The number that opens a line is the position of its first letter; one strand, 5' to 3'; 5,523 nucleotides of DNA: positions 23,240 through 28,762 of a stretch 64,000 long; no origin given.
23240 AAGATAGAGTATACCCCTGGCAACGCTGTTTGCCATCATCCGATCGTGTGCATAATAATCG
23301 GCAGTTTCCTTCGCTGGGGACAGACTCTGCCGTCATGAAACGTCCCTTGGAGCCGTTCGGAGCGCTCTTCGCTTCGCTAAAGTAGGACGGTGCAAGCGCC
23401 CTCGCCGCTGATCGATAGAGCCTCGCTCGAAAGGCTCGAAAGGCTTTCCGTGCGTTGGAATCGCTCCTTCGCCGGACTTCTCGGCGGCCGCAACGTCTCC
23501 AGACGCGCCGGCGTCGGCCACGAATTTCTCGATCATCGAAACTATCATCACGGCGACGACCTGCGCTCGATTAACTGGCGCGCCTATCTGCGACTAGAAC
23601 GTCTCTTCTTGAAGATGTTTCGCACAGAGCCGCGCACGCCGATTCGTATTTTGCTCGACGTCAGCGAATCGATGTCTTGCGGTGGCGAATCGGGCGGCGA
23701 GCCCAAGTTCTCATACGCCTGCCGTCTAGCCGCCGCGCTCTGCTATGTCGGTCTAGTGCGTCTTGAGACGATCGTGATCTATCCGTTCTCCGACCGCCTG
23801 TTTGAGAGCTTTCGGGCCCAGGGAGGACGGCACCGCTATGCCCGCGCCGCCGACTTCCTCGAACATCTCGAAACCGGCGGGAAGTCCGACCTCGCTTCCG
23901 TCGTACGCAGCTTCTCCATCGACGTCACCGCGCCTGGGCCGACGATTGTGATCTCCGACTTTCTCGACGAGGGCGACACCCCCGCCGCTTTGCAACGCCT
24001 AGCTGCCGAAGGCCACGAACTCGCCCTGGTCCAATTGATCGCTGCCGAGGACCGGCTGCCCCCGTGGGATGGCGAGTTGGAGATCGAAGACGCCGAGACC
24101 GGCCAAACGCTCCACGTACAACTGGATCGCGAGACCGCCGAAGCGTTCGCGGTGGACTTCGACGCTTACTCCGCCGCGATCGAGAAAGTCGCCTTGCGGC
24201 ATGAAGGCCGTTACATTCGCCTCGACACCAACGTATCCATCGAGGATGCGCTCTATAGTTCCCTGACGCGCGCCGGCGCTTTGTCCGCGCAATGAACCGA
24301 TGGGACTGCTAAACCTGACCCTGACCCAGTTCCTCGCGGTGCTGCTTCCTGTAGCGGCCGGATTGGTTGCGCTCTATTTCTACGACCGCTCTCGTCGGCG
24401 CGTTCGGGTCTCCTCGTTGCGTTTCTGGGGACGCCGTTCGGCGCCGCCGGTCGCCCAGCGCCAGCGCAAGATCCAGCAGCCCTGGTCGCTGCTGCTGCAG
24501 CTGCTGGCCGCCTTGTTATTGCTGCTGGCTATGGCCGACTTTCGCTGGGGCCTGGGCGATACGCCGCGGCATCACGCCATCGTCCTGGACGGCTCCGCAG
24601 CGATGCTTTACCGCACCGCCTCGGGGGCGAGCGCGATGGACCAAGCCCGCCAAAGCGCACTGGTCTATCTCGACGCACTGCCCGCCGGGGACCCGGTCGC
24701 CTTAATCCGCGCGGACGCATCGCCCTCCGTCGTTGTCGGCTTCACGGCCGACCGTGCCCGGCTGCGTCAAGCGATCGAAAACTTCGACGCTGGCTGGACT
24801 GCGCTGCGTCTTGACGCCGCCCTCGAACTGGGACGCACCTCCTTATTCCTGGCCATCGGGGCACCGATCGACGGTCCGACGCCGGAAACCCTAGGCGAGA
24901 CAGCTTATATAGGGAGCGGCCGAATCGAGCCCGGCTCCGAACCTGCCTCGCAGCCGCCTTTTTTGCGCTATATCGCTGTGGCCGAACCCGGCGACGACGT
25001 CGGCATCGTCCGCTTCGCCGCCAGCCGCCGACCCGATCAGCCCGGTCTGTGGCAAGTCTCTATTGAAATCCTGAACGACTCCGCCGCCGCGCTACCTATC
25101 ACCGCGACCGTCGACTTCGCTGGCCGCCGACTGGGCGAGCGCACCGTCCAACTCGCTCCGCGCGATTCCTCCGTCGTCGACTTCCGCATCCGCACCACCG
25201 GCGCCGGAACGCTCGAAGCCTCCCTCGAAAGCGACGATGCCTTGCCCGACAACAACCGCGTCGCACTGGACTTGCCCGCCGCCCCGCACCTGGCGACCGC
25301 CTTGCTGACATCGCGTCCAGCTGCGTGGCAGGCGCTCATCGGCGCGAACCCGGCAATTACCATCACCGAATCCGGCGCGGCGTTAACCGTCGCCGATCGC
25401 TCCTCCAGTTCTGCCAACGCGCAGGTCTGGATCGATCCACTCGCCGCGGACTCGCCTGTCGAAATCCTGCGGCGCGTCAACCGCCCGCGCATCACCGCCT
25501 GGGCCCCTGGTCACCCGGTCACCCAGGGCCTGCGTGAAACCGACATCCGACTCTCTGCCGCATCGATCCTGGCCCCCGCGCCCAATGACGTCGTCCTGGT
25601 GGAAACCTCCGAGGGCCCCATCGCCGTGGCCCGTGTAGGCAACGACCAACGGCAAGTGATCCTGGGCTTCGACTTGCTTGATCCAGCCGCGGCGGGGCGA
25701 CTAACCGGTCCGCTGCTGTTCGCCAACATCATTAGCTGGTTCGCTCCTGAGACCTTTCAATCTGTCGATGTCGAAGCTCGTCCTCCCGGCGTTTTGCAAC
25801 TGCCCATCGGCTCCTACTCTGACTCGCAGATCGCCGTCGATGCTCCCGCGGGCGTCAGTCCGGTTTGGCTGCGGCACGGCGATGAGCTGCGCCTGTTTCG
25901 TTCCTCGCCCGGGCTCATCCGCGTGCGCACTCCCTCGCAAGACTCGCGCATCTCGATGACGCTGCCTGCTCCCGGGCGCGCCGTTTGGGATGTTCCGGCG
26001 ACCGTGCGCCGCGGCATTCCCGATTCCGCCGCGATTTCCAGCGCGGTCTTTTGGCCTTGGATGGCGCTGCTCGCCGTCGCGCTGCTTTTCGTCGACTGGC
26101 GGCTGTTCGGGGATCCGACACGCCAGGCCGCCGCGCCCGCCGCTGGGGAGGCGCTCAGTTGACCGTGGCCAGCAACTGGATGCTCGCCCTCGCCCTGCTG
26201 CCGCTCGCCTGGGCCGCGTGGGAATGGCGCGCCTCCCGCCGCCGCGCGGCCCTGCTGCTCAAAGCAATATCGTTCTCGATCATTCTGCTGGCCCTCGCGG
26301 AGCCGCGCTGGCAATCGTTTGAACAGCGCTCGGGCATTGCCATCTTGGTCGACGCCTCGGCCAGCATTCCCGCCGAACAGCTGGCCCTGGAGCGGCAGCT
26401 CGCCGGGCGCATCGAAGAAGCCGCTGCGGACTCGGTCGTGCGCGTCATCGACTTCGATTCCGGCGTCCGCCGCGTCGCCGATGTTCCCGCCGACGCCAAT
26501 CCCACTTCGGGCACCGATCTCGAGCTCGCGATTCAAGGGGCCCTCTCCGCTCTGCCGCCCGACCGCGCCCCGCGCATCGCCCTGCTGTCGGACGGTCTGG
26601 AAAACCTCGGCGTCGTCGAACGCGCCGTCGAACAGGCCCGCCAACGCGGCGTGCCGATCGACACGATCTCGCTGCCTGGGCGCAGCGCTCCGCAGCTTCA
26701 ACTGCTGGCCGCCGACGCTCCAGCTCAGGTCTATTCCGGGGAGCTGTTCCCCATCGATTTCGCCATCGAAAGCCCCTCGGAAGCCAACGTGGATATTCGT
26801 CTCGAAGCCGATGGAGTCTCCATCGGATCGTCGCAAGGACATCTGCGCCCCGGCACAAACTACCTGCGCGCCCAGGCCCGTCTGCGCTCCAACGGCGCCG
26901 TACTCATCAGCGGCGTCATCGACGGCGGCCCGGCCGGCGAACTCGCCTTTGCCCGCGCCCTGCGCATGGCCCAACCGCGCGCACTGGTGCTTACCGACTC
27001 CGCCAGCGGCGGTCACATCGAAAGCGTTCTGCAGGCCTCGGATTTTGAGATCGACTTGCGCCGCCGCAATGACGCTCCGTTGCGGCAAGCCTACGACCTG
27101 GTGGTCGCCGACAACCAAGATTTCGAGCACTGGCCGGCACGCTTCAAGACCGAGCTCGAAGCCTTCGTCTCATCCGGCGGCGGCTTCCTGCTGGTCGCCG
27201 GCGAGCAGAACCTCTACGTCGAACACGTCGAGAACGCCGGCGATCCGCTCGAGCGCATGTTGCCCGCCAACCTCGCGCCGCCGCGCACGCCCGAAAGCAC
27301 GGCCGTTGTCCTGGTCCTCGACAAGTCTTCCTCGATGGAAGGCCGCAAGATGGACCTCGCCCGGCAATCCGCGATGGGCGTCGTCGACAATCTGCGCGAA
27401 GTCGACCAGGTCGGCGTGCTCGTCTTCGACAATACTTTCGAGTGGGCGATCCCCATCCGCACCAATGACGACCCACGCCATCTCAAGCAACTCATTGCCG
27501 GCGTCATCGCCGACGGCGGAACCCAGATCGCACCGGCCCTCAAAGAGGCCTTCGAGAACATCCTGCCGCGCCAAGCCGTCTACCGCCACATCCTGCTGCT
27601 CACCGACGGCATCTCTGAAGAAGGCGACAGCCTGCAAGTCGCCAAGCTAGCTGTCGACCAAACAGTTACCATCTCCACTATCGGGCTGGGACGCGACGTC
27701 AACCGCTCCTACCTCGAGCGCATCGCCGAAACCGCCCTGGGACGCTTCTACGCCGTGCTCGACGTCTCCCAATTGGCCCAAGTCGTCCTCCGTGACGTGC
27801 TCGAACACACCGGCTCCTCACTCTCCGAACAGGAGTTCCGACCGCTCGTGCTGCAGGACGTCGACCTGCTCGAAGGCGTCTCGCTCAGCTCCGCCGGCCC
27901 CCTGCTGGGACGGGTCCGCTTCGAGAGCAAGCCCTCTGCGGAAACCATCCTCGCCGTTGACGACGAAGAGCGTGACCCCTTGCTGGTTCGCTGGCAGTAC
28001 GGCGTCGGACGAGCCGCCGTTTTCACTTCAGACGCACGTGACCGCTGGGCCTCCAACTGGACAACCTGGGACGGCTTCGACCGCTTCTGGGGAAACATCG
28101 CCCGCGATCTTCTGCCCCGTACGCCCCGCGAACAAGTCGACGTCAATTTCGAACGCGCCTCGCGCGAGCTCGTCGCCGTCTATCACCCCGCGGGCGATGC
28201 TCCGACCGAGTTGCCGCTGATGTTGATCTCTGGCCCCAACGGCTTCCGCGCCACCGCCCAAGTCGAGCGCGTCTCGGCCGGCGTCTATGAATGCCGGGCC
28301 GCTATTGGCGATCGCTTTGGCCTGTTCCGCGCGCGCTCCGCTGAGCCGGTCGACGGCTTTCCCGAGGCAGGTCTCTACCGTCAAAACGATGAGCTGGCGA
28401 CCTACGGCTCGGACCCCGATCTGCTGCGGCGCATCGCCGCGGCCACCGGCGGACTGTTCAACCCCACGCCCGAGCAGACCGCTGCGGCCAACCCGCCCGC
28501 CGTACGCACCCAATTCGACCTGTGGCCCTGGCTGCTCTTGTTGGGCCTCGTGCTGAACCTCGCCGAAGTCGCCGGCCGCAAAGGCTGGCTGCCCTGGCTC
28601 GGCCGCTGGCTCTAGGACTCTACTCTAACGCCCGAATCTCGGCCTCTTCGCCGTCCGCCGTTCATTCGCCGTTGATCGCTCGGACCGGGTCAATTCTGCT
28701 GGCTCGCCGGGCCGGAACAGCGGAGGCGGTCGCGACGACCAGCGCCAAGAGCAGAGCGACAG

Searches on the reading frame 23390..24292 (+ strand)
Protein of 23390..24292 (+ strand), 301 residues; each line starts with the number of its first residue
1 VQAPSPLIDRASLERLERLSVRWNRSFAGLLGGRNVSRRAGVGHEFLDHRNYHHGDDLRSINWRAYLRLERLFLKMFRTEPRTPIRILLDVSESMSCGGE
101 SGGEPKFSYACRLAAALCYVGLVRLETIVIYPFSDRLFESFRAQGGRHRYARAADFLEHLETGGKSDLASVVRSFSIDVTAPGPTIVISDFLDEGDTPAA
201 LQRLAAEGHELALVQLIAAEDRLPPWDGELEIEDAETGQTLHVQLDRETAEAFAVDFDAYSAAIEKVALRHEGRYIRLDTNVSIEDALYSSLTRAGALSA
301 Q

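Call 59: search_protein_families(library=pfam, proteins=[window:23390-24292:+], max_evalue=0.001)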
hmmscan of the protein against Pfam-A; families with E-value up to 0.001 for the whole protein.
window:23390-24292:+ (301 aa): 1 family
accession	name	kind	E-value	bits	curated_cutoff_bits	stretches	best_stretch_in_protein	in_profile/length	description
PF01882.25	DUF58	-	8.5e-25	87.7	23.4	1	48-256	1-209/216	Protein of unknown function DUF58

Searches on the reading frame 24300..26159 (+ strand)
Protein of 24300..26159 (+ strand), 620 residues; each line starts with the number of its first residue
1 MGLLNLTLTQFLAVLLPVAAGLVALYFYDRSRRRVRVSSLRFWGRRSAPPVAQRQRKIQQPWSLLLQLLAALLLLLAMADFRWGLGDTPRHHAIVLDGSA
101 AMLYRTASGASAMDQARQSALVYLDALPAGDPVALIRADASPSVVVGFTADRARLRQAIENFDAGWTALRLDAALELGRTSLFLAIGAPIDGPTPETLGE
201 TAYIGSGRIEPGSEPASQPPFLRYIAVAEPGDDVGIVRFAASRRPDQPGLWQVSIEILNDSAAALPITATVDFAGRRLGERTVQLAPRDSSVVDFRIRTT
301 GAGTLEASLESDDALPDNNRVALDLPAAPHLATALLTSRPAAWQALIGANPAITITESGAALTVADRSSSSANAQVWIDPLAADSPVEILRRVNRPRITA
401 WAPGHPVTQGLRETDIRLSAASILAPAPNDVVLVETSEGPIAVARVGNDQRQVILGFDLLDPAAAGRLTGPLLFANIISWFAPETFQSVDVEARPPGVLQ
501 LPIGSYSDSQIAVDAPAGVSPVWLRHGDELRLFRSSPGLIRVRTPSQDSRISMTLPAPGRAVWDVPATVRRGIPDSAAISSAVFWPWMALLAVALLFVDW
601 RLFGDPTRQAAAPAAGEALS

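Call 59: search_protein_families(library=pfam, proteins=[window:24300-26159:+], max_evalue=0.001)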
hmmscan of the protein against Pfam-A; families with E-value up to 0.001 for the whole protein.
window:24300-26159:+ (620 aa): 2 families
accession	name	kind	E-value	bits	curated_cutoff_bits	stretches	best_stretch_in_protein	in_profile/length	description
PF13519.12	VWA_2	-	4.3e-09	37.4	27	1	94-180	3-87/107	von Willebrand factor type A domain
PF07584.16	BatA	-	9.5e-09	36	25.9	1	10-80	8-76/77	Aerotolerance regulator N-terminal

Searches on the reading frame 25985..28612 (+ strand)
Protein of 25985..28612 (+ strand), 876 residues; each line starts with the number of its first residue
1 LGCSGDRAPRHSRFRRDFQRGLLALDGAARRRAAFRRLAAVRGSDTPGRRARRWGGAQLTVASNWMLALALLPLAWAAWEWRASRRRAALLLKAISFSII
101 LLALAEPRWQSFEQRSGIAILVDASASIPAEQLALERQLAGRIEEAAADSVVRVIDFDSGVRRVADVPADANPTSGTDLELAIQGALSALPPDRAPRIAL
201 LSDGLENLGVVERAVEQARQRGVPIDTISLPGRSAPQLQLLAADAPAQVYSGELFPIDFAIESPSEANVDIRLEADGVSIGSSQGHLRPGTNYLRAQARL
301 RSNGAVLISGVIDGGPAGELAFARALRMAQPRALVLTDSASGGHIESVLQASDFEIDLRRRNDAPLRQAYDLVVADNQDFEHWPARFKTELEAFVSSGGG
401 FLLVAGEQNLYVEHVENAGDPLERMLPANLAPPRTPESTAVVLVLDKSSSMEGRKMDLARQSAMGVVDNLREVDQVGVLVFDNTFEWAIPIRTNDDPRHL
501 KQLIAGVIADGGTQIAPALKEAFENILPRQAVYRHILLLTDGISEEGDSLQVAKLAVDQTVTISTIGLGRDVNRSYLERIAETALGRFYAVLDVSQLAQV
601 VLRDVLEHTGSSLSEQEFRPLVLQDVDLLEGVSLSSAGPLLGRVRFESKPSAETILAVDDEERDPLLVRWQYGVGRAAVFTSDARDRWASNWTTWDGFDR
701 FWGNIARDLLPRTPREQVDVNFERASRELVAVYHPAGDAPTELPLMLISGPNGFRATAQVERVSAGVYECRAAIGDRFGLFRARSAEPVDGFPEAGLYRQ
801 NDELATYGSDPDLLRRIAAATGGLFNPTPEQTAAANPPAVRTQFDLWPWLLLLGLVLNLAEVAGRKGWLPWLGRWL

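Call 59: search_protein_families(library=pfam, proteins=[window:25985-28612:+], max_evalue=0.001)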
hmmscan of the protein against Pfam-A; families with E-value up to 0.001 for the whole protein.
window:25985-28612:+ (876 aa): 7 families
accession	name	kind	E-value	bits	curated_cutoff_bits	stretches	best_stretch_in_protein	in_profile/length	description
PF00092.34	VWA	-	3.3e-26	93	23.8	1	441-600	2-171/174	von Willebrand factor type A domain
PF13519.12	VWA_2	-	2.6e-18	67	27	1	441-542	1-106/107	von Willebrand factor type A domain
PF13768.12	VWA_3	-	2.6e-14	54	27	1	440-587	2-152/155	von Willebrand factor type A domain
PF07090.17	GATase1_like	-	9e-10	39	27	1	629-706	166-242/247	Putative glutamine amidotransferase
PF09967.15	DUF2201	-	9.3e-09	35.9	26.4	0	441-541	1-88/123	VWA-like domain (DUF2201)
PF05762.20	VWA_CoxE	-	3.1e-06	27.2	26.4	1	430-554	48-171/222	VWA domain containing CoxE-like protein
PF11775.14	CobT_C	-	0.00034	20.8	21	0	438-478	12-52/220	Cobalamin biosynthesis protein CobT VWA domain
